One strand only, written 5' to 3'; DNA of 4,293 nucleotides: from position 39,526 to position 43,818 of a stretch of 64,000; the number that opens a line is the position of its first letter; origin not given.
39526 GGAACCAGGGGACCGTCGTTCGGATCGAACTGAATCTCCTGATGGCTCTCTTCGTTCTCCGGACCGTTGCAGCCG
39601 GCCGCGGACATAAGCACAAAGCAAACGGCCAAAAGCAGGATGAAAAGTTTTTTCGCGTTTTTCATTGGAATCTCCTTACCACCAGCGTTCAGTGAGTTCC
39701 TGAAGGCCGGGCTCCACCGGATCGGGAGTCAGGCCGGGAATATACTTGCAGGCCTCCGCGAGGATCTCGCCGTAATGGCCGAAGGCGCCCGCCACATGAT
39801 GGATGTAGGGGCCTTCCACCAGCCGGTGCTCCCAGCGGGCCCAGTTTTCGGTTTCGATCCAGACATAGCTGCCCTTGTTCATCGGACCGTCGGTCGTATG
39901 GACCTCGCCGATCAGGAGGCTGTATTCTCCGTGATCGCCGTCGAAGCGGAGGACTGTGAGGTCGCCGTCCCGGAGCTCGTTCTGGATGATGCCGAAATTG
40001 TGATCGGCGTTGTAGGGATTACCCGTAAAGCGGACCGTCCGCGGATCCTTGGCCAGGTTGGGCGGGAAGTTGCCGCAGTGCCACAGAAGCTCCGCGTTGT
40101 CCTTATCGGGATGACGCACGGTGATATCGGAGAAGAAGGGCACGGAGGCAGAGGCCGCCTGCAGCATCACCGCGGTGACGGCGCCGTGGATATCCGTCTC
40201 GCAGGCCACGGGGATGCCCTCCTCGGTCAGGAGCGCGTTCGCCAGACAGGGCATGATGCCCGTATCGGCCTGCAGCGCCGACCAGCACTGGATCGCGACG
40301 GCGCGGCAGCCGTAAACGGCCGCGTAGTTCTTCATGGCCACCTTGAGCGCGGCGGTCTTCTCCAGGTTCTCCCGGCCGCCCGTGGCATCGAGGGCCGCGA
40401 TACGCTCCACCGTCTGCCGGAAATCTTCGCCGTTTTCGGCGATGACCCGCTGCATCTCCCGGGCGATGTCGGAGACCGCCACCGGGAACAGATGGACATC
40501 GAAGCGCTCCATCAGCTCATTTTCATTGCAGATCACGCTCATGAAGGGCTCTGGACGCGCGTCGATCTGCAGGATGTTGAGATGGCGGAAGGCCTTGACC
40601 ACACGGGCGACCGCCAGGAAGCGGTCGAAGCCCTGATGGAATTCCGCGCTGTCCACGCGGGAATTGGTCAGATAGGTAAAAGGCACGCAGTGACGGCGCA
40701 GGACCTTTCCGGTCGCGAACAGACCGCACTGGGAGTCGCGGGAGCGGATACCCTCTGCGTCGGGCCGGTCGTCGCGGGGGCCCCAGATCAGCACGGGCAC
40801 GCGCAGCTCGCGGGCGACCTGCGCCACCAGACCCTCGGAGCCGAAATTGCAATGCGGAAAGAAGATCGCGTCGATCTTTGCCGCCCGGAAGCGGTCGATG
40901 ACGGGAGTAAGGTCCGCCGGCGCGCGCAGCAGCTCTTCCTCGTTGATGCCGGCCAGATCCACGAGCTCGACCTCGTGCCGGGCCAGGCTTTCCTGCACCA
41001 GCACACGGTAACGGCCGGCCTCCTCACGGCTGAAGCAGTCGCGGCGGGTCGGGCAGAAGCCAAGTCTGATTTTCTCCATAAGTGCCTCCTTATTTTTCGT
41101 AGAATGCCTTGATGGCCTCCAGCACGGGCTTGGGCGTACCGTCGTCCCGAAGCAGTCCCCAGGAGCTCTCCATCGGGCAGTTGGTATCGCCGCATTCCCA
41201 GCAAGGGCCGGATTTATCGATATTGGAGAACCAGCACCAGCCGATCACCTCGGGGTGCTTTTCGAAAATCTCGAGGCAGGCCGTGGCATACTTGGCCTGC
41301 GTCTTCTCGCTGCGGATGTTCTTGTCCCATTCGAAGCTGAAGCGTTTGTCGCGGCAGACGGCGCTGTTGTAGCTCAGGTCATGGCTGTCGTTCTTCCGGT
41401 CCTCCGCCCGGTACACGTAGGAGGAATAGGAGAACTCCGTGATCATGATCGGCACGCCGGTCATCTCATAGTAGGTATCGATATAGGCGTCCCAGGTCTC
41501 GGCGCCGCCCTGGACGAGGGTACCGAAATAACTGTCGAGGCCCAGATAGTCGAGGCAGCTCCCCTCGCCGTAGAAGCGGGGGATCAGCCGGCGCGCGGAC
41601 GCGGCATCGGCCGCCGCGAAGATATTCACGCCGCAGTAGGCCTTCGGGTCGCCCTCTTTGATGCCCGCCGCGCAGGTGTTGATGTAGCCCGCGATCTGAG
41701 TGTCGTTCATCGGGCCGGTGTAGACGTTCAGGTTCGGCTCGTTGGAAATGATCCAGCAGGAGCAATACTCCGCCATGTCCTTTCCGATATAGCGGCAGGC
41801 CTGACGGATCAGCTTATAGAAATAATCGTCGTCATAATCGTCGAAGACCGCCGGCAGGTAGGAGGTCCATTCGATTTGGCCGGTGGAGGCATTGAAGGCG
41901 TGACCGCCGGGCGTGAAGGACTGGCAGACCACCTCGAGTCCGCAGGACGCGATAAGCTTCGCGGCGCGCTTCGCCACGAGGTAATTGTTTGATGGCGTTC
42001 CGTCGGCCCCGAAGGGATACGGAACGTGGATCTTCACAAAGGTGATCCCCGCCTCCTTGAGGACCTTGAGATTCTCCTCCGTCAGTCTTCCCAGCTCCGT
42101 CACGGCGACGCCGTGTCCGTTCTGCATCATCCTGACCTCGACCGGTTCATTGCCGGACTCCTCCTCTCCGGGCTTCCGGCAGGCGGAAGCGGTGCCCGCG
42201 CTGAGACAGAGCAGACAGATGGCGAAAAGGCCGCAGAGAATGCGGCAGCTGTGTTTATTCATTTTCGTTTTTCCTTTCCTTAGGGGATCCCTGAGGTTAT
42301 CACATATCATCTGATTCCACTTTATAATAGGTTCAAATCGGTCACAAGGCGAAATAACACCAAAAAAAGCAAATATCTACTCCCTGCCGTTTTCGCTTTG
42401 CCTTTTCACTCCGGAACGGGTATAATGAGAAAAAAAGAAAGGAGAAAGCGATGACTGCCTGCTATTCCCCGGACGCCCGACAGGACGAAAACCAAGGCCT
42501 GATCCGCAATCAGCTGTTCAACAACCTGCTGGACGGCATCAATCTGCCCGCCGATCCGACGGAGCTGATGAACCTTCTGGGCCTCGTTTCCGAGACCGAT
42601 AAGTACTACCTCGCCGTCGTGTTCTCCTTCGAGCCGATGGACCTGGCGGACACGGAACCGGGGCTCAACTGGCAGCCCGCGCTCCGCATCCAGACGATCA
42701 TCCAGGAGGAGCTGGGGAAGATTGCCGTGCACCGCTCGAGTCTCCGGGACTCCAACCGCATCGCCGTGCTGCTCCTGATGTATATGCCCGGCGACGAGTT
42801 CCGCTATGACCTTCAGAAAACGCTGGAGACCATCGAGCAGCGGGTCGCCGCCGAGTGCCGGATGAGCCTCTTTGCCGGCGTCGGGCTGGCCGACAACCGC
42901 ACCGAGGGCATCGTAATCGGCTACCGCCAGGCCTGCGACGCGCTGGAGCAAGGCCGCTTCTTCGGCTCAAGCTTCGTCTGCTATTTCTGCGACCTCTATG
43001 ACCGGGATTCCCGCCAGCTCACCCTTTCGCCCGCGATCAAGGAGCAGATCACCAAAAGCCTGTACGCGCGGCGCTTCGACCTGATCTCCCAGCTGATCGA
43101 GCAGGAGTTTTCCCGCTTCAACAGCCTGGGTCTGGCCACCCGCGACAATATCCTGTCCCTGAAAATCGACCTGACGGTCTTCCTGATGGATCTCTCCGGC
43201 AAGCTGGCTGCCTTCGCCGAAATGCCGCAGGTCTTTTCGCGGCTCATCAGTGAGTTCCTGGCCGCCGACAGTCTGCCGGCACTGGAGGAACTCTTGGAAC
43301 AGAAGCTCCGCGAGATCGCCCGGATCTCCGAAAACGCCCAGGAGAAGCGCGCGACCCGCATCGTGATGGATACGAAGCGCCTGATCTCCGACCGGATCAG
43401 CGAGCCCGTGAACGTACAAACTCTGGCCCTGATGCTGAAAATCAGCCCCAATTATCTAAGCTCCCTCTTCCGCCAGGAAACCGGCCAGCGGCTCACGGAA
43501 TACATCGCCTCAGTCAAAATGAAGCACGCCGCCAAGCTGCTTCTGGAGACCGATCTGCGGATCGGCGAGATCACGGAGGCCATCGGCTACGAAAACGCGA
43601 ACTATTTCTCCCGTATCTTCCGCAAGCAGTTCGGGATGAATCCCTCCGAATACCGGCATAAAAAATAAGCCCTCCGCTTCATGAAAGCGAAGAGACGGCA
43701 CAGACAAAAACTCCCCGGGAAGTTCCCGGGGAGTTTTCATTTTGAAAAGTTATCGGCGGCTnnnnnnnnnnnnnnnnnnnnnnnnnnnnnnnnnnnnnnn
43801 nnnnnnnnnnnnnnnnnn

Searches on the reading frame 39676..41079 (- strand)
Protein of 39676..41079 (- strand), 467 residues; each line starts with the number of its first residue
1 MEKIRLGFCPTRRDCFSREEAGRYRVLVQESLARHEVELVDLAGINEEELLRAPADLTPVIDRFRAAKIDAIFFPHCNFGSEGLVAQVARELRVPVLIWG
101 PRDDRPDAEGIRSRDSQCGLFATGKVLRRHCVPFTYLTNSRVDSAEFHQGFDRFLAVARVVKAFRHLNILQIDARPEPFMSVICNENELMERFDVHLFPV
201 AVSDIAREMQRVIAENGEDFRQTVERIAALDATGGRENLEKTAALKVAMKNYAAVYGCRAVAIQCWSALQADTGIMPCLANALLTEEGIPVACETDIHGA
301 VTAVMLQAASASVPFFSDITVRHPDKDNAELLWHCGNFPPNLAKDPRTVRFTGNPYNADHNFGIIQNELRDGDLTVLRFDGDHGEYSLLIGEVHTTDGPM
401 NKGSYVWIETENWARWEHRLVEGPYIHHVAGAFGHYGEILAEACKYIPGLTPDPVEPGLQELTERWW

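Call 52: search_protein_families(library=pfam, proteins=[window:39676-41079:-], max_evalue=0.001)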
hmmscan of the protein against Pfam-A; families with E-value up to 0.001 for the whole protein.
window:39676-41079:- (467 aa): 1 family
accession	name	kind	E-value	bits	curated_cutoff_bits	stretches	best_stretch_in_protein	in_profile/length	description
PF02952.23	Fucose_iso_C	-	1.1e-11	45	29.3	1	333-447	2-135/143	L-fucose isomerase, C-terminal domain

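Call 55: search_protein_families(library=ncbifam, proteins=[window:39676-41079:-], max_evalue=0.001)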
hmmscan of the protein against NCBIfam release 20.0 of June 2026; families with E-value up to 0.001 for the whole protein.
window:39676-41079:- (467 aa): 1 family
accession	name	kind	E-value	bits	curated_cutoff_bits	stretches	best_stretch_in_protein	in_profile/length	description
NF048012.1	SlpQosIsomSftI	equivalog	1.3e-35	123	700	1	8-409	6-397/443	sulfoquinovose isomerase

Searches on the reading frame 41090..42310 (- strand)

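Call 52: search_protein_families(library=pfam, proteins=[window:41090-42310:-], max_evalue=0.001)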
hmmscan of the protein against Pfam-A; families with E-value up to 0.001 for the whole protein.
window:41090-42310:- (406 aa): 1 family
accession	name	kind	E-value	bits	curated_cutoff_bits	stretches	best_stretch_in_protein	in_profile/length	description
PF11790.14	Glyco_hydro_cc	-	2.6e-05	24.3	21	1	187-363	70-213/237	Glycosyl hydrolase catalytic core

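Call 55: search_protein_families(library=ncbifam, proteins=[window:41090-42310:-], max_evalue=0.001)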
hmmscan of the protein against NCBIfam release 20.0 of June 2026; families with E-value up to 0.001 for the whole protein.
window:41090-42310:- (406 aa): 0 families

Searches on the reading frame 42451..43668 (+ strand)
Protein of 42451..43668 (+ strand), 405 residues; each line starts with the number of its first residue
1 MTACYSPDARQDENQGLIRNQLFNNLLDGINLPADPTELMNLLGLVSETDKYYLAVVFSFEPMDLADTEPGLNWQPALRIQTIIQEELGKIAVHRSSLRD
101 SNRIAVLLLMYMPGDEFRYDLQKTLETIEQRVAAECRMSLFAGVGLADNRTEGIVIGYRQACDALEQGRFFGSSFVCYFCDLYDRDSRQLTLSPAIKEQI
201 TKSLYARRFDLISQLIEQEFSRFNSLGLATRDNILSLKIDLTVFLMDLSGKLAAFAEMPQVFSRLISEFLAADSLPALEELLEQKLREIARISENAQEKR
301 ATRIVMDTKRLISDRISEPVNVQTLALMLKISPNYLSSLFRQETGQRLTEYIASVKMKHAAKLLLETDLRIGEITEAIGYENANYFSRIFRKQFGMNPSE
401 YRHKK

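Call 52: search_protein_families(library=pfam, proteins=[window:42451-43668:+], max_evalue=0.001)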
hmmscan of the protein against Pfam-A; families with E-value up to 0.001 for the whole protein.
window:42451-43668:+ (405 aa): 3 families
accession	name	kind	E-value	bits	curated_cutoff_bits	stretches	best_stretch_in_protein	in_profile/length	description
PF12833.13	HTH_18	-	3.2e-23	82.2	33.6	1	325-403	1-79/80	Helix-turn-helix domain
PF00165.29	HTH_AraC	-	5e-16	58.8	26.6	2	367-403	7-42/42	Bacterial regulatory helix-turn-helix proteins, AraC family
PF17853.6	GGDEF_2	-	0.00022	21.9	24.5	1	49-166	19-115/116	GGDEF-like domain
